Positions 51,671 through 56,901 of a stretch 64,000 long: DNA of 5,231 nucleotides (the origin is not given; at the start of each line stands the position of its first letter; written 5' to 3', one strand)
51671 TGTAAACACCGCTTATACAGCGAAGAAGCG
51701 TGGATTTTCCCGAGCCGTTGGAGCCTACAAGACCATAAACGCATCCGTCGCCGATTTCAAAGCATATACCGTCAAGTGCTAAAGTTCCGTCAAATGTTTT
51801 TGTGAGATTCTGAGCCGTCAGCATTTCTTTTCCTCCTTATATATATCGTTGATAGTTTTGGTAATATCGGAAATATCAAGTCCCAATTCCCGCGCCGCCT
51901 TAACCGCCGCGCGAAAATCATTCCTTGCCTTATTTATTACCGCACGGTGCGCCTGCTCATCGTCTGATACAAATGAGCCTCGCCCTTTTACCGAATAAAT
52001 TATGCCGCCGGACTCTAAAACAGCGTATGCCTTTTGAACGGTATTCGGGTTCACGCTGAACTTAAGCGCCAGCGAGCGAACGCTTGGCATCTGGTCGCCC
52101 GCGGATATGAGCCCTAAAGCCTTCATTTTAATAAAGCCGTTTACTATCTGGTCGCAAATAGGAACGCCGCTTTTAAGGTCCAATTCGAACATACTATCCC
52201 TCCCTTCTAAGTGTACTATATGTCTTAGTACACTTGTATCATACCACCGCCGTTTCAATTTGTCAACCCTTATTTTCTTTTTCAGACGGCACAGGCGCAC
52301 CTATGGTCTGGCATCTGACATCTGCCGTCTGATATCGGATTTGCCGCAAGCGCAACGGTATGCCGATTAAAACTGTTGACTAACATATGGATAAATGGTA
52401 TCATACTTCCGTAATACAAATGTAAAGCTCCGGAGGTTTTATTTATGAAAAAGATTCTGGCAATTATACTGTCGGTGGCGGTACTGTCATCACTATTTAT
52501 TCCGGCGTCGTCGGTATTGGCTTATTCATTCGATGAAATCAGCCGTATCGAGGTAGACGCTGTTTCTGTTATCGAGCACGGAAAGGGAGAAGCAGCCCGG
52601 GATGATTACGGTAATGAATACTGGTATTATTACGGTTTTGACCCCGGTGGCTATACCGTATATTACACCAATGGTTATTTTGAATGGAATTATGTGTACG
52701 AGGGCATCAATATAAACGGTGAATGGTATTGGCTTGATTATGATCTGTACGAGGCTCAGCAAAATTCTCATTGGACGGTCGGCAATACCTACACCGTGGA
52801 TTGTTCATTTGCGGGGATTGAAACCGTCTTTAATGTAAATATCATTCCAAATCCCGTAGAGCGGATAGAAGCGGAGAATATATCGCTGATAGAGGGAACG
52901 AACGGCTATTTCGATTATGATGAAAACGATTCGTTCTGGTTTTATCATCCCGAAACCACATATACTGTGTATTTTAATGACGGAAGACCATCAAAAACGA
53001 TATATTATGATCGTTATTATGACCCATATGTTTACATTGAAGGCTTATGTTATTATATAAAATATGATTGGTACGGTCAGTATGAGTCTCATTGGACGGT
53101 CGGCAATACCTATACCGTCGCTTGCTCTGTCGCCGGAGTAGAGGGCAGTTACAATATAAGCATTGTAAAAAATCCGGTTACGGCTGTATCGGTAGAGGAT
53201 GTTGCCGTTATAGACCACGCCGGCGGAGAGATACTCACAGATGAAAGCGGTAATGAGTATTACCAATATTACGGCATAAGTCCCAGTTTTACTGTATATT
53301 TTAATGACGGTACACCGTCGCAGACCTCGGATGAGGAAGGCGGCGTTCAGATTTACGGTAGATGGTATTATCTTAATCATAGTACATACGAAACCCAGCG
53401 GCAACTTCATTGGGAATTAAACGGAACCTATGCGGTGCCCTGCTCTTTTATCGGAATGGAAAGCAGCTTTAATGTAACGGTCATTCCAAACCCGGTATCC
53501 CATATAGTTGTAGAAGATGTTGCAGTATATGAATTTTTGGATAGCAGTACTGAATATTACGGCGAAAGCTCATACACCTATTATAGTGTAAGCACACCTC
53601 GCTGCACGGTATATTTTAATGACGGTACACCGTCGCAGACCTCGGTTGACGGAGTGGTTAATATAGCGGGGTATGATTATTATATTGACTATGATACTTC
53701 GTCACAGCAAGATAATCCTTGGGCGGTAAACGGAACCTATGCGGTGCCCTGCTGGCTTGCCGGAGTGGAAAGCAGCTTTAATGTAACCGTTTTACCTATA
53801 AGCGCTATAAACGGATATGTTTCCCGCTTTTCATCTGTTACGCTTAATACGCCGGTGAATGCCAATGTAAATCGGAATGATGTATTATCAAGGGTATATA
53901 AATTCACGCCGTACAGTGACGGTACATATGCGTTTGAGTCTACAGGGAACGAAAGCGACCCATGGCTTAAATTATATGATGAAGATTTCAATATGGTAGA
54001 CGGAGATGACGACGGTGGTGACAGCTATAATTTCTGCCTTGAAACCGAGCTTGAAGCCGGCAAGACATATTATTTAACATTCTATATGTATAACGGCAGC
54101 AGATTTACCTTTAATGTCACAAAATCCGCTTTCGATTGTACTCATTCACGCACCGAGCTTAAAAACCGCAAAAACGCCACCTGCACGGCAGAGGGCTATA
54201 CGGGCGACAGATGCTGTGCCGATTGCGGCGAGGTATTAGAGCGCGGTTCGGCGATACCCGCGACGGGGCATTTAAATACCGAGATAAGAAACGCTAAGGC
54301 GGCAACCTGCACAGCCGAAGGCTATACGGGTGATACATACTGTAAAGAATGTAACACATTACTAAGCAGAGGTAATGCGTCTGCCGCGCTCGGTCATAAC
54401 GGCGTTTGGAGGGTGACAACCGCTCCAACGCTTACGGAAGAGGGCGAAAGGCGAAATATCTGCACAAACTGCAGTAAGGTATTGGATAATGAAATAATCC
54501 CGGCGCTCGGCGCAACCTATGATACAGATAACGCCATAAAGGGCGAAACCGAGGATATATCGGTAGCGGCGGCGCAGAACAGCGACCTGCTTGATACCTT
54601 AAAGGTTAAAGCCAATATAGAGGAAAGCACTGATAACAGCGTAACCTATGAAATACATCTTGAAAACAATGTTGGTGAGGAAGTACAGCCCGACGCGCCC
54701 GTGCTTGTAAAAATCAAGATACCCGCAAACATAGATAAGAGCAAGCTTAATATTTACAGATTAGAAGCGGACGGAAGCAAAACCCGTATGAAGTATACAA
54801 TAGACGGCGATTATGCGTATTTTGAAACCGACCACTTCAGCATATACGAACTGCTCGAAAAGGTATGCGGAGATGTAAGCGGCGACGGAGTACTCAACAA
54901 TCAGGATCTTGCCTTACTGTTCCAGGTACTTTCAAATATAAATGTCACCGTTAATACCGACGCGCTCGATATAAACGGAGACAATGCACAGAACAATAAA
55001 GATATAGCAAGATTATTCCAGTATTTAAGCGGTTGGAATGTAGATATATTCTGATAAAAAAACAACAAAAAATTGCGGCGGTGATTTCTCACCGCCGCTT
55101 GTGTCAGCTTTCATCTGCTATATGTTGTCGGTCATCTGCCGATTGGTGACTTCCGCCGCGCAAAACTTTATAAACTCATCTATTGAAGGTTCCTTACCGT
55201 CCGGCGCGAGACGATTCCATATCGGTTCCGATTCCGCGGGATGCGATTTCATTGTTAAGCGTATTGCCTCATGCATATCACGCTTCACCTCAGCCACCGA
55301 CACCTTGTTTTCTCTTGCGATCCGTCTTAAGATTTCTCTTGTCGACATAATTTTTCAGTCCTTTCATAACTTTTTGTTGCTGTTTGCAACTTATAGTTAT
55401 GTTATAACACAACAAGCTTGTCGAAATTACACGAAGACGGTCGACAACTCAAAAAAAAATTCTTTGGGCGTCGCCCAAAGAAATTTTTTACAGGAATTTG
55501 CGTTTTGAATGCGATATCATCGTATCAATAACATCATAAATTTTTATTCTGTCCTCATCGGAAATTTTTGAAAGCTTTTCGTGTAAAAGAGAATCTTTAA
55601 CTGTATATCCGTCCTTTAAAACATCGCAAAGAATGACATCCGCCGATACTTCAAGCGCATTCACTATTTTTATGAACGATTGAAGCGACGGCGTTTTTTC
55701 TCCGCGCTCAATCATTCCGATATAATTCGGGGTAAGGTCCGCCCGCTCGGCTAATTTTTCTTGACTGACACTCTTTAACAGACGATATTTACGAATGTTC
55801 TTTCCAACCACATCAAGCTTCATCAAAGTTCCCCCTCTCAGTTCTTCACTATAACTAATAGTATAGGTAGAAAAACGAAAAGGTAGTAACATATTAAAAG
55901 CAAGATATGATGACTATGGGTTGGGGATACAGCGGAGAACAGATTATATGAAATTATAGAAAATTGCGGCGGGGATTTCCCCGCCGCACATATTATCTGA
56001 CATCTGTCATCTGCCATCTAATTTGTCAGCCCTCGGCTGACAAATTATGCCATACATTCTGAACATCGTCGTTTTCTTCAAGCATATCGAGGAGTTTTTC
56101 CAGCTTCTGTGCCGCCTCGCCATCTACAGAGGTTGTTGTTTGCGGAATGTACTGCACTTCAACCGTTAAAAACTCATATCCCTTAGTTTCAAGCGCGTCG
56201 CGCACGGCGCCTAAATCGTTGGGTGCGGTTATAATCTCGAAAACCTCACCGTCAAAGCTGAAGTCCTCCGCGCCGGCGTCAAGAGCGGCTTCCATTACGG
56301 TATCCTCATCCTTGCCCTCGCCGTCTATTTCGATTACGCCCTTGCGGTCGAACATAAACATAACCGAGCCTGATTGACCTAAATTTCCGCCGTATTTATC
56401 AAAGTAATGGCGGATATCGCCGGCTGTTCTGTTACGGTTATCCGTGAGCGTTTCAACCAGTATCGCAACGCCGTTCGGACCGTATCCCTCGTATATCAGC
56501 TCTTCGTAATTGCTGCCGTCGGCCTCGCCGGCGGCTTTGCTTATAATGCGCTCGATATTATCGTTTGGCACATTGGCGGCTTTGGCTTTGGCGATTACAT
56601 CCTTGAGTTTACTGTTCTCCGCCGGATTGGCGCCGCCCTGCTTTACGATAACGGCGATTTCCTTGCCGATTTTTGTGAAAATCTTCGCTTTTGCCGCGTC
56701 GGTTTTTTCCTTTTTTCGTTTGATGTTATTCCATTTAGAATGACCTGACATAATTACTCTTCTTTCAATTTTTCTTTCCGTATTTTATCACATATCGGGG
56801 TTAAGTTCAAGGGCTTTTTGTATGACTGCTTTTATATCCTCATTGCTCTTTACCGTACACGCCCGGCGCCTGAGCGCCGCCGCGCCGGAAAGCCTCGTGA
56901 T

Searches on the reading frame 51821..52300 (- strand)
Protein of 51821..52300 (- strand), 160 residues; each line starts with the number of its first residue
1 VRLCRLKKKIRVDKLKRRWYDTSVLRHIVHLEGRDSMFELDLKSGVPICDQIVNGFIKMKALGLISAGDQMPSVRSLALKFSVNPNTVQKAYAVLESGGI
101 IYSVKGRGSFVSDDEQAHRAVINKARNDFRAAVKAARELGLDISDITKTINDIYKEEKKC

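Call 107: search_protein_families(library=pfam, proteins=[window:51821-52300:-], max_evalue=0.001)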
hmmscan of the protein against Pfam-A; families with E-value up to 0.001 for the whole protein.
window:51821-52300:- (160 aa): 4 families
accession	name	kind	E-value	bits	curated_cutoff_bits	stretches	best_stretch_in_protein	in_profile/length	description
PF00392.27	GntR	-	1.4e-10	41.1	27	1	63-111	16-64/64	Bacterial regulatory proteins, gntR family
PF14502.12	HTH_41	-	1.8e-05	24.5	25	1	67-107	2-43/48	Helix-turn-helix domain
PF02817.22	E3_binding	-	0.00065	20.3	23.7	0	131-147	6-22/36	e3 binding domain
PF02082.26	Rrf2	-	0.00069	20.2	30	0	68-108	20-60/132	Iron-dependent Transcriptional regulator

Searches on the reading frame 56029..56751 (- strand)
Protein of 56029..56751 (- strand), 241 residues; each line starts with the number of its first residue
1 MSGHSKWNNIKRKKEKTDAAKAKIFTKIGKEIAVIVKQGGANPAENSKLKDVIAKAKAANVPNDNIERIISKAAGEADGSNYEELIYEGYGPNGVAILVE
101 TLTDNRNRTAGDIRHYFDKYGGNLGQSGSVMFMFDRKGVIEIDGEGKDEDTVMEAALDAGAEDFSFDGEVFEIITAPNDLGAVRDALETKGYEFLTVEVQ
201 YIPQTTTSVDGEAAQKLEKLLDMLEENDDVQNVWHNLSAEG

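Call 107: search_protein_families(library=pfam, proteins=[window:56029-56751:-], max_evalue=0.001)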
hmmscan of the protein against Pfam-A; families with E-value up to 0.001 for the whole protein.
window:56029-56751:- (241 aa): 2 families
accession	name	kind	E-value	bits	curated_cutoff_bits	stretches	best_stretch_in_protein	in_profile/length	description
PF01709.26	Transcrip_reg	-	1.9e-67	226.4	27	1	82-237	1-160/160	TACO1/YebC second and third domain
PF20772.2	TACO1_YebC_N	-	4.1e-29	101.3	36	1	5-76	1-73/73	TACO1/YebC protein N-terminal domain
